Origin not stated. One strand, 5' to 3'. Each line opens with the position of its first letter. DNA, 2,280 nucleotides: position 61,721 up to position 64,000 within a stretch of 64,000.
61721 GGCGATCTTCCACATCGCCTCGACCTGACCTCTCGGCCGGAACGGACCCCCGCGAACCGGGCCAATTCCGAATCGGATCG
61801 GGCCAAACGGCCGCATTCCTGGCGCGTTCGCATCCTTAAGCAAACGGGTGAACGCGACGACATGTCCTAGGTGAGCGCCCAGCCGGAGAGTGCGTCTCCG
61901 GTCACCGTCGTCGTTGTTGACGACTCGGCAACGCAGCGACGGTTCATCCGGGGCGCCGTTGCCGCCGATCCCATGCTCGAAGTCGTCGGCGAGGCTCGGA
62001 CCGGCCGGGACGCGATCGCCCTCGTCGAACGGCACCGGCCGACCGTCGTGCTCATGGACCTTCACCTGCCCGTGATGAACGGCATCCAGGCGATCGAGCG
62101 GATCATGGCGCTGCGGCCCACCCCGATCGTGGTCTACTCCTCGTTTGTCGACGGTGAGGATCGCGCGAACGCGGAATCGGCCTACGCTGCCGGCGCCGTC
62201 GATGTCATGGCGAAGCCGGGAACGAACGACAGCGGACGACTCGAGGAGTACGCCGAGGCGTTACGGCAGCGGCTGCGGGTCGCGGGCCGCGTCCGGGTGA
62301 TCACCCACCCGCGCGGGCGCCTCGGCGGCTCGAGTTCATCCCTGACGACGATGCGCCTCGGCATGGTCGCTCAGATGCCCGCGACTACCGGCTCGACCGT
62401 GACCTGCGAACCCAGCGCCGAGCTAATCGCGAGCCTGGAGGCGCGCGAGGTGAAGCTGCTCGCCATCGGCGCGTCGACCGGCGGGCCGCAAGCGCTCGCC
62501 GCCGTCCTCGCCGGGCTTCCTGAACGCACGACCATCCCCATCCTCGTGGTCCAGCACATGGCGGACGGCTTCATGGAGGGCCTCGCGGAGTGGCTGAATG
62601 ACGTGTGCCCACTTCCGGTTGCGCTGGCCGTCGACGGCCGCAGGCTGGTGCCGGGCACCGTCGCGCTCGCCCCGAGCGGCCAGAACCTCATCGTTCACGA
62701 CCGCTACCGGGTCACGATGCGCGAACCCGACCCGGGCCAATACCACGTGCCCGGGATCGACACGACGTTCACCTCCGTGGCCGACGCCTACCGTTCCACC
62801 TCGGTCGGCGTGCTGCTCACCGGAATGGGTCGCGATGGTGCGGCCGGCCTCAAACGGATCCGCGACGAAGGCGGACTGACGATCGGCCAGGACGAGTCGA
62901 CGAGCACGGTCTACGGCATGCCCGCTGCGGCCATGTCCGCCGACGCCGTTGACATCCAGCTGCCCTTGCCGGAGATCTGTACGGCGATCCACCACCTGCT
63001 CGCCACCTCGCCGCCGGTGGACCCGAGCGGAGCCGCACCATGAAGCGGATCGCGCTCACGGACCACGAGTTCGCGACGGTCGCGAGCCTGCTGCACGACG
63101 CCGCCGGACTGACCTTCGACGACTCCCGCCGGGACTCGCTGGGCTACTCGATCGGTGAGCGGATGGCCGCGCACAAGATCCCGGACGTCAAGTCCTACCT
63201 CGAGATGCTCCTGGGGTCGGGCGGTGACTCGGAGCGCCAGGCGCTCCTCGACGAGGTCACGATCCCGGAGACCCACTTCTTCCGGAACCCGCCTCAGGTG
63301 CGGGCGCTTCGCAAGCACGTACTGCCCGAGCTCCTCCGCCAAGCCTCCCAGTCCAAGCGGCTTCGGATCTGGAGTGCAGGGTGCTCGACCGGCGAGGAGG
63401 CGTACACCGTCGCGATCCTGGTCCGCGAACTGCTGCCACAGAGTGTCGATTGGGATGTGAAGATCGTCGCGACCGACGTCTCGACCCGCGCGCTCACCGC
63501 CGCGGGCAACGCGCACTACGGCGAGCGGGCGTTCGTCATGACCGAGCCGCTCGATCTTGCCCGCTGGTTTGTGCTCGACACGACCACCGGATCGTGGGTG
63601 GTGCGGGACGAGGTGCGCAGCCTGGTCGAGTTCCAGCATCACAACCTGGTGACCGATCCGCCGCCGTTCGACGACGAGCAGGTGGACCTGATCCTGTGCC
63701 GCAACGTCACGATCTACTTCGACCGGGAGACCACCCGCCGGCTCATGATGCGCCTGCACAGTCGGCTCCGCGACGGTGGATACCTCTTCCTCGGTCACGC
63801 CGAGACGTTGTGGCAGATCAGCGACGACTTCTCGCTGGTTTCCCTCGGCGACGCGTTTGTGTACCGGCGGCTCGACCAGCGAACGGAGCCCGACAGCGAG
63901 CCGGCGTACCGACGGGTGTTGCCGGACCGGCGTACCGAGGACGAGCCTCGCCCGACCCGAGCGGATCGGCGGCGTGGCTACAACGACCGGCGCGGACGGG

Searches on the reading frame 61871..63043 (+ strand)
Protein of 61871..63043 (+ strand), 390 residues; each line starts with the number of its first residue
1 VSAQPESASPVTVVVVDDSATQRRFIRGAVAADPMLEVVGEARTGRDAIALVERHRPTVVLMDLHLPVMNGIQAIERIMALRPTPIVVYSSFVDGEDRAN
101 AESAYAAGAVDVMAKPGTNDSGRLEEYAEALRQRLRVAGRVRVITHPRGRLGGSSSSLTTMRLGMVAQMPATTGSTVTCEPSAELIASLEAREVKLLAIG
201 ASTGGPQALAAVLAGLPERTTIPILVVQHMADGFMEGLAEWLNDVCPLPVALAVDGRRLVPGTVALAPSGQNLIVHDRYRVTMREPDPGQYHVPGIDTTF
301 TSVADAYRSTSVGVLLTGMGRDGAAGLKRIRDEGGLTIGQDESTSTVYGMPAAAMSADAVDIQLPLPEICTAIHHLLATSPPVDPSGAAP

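Call 64: search_protein_families(library=pfam, proteins=[window:61871-63043:+], max_evalue=0.0001)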
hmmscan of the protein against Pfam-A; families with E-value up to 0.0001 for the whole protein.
window:61871-63043:+ (390 aa): 2 families
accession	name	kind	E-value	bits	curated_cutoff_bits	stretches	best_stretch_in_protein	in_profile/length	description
PF01339.22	CheB_methylest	-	1.9e-57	194.2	24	1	198-373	2-174/174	CheB methylesterase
PF00072.30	Response_reg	-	3.8e-18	66.1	30.2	1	13-119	1-103/111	Response regulator receiver domain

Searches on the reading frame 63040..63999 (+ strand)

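Call 64: search_protein_families(library=pfam, proteins=[window:63040-63999:+], max_evalue=0.0001)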
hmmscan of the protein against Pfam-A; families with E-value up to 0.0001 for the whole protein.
window:63040-63999:+ (320 aa): 4 families
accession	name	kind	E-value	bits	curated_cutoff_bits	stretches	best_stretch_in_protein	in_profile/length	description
PF01739.24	CheR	-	1.7e-55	188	27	1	77-268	2-190/195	CheR methyltransferase, SAM binding domain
PF03705.20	CheR_N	-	7e-09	35.7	27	1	10-58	2-50/53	CheR methyltransferase, all-alpha domain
PF08242.18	Methyltransf_12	-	1.7e-05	25.9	30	0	195-249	50-98/98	Methyltransferase domain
PF13649.12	Methyltransf_25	-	7e-05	23.9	27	0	196-247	48-97/97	Methyltransferase domain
